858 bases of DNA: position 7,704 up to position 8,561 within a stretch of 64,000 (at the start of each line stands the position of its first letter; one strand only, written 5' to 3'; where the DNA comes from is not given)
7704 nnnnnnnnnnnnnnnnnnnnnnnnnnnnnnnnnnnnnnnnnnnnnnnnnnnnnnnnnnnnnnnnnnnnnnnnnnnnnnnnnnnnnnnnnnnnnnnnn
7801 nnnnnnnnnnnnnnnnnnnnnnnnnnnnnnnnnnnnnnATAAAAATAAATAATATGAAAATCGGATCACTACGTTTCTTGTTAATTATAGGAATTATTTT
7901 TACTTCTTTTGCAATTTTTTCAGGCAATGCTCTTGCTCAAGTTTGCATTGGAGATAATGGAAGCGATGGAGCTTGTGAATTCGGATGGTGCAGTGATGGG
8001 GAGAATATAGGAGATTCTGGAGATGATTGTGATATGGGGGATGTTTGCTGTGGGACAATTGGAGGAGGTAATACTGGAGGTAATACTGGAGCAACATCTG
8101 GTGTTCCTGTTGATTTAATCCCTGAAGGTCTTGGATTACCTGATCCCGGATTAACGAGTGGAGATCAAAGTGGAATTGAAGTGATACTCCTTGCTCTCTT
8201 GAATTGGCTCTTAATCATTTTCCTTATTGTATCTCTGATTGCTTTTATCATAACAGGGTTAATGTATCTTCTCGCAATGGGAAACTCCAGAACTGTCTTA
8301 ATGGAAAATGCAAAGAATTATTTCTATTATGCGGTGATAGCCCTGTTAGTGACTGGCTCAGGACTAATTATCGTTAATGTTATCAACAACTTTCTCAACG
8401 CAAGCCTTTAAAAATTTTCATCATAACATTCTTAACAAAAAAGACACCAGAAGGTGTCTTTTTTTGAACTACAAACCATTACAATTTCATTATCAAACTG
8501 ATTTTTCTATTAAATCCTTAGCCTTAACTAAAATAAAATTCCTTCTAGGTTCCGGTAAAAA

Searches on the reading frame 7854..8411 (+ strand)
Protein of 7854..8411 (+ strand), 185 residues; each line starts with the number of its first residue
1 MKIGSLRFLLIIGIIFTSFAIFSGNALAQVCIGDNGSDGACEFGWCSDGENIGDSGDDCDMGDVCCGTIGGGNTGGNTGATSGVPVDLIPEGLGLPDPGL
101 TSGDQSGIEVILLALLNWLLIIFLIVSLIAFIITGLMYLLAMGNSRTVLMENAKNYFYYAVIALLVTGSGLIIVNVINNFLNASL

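Call 3: search_protein_families(library=pfam, proteins=[window:7854-8411:+], max_evalue=1)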
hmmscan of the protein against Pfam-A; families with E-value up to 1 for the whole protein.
window:7854-8411:+ (185 aa): 2 families
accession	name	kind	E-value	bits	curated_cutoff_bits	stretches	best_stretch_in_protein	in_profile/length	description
PF18895.5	T4SS_pilin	-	0.009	16.5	26.6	1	105-177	2-71/71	Type IV secretion system pilin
PF19607.4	DUF6112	-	0.55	10.5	25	1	114-177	18-81/88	Family of unknown function (DUF6112)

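Call 4: search_protein_families(library=ncbifam, proteins=[window:7854-8411:+], max_evalue=1)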
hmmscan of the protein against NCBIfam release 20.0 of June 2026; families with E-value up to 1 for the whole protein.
window:7854-8411:+ (185 aa): 0 families

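Call 26: find_homologous_proteins(query=window:7854-8411:+, max_evalue=0.01)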
Query window:7854-8411:+ (185 aa): 7 proteins with E <= 0.01 among 1404 candidates.
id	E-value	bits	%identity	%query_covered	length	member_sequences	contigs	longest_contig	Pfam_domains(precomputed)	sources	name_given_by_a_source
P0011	1.5e-112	392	100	100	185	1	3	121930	-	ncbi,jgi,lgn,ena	-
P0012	3.2e-44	169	42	100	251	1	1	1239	-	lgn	-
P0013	4.3e-41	159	54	85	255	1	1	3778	PF18895.6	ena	-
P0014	5.7e-37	146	51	85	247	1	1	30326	-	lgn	-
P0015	7.6e-36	142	49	83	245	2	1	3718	-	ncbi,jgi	-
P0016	2.9e-34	137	48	89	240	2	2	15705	-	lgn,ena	-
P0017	6.0e-8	51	27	97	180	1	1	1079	PF18895.6,PF04956.19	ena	-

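Call 86: search_protein_families(library=phrogs, proteins=[window:7854-8411:+], max_evalue=0.01)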
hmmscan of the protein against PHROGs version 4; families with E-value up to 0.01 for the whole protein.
window:7854-8411:+ (185 aa): 0 families

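Call 97: find_encoding_contigs(protein=P0014, flank=10000, max_places=2)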
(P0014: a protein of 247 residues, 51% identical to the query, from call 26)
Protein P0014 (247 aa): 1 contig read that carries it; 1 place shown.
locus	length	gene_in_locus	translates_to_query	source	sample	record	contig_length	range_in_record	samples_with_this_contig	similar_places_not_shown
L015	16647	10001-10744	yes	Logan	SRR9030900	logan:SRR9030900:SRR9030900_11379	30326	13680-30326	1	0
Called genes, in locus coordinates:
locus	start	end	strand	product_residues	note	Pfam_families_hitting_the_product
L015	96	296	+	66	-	PF00313:CSD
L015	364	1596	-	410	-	PF12704:MacB_PCD, PF02687:FtsX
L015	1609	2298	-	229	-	PF00005:ABC_tran, PF02463:SMC_N (faint)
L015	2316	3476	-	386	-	PF25973:BSH_CzcB (weak), PF25954:Beta-barrel_RND_2, PF25990:Beta-barrel_YknX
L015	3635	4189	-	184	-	-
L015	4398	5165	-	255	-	-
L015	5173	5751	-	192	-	PF04542:Sigma70_r2, PF08281:Sigma70_r4_2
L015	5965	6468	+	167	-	-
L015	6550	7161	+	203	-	PF18895:T4SS_pilin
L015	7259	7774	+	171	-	PF04956:TrbC (faint), PF18895:T4SS_pilin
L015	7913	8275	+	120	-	PF18895:T4SS_pilin (weak)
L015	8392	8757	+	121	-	PF18895:T4SS_pilin (weak)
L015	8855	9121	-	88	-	-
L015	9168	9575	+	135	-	PF18895:T4SS_pilin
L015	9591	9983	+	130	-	PF18895:T4SS_pilin (weak)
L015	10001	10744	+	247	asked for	-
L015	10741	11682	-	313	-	-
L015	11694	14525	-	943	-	PF00005:ABC_tran (faint), PF02463:SMC_N (faint), PF03193:RsgA_GTPase (faint), PF13304:AAA_21 (faint), PF20703:nSTAND1 (faint), PF17760:UvrA_inter, PF00684:DnaJ_CXXCXGXG (faint), PF17755:UvrA_DNA-bind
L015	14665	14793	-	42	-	-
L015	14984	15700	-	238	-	-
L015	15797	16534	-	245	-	PF11967:RecO_N, PF02565:RecO_C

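Call 98: find_encoding_contigs(protein=P0016, flank=10000, max_places=2)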
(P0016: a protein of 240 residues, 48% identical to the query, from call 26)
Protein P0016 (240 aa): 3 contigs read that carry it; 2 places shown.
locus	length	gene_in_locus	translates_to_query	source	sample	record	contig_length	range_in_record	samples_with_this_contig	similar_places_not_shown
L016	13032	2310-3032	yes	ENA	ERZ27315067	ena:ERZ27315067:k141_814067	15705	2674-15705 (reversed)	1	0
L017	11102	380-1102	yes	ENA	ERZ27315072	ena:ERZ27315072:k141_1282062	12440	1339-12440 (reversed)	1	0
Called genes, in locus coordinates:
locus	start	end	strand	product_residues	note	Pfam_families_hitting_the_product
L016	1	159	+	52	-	?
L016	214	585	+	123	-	PF18895:T4SS_pilin (weak)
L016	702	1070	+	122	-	PF18895:T4SS_pilin (weak)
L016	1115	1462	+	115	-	-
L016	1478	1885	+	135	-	PF18895:T4SS_pilin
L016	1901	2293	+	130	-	-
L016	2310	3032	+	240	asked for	-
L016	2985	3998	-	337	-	-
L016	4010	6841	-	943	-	PF00005:ABC_tran (faint), PF02463:SMC_N (faint), PF03193:RsgA_GTPase (faint), PF20703:nSTAND1 (faint), PF17760:UvrA_inter, PF00684:DnaJ_CXXCXGXG (faint), PF17755:UvrA_DNA-bind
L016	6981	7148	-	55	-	-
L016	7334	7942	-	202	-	-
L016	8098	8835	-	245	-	PF11967:RecO_N, PF02565:RecO_C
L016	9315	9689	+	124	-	PF13560:HTH_31, PF12844:HTH_19 (weak)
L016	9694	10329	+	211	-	PF06114:Peptidase_M78 (weak)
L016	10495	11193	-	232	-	PF11611:DUF4352 (weak)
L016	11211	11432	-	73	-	-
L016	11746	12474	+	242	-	-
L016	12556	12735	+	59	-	-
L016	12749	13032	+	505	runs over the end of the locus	PF00239:Resolvase, PF07508:Recombinase, PF13408:Zn_ribbon_recom (weak)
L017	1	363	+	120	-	?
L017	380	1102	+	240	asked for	-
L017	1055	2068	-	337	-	-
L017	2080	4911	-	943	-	PF00005:ABC_tran (faint), PF02463:SMC_N (faint), PF03193:RsgA_GTPase (faint), PF20703:nSTAND1 (faint), PF17760:UvrA_inter, PF00684:DnaJ_CXXCXGXG (faint), PF17755:UvrA_DNA-bind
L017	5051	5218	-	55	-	-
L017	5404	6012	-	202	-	-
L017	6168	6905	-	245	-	PF11967:RecO_N, PF02565:RecO_C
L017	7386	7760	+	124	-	PF13560:HTH_31, PF12844:HTH_19 (weak)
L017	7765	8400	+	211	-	PF06114:Peptidase_M78 (weak)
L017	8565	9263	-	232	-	PF11611:DUF4352 (weak)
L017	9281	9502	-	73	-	-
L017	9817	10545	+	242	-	-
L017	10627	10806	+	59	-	-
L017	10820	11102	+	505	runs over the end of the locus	PF00239:Resolvase, PF07508:Recombinase, PF13408:Zn_ribbon_recom (weak)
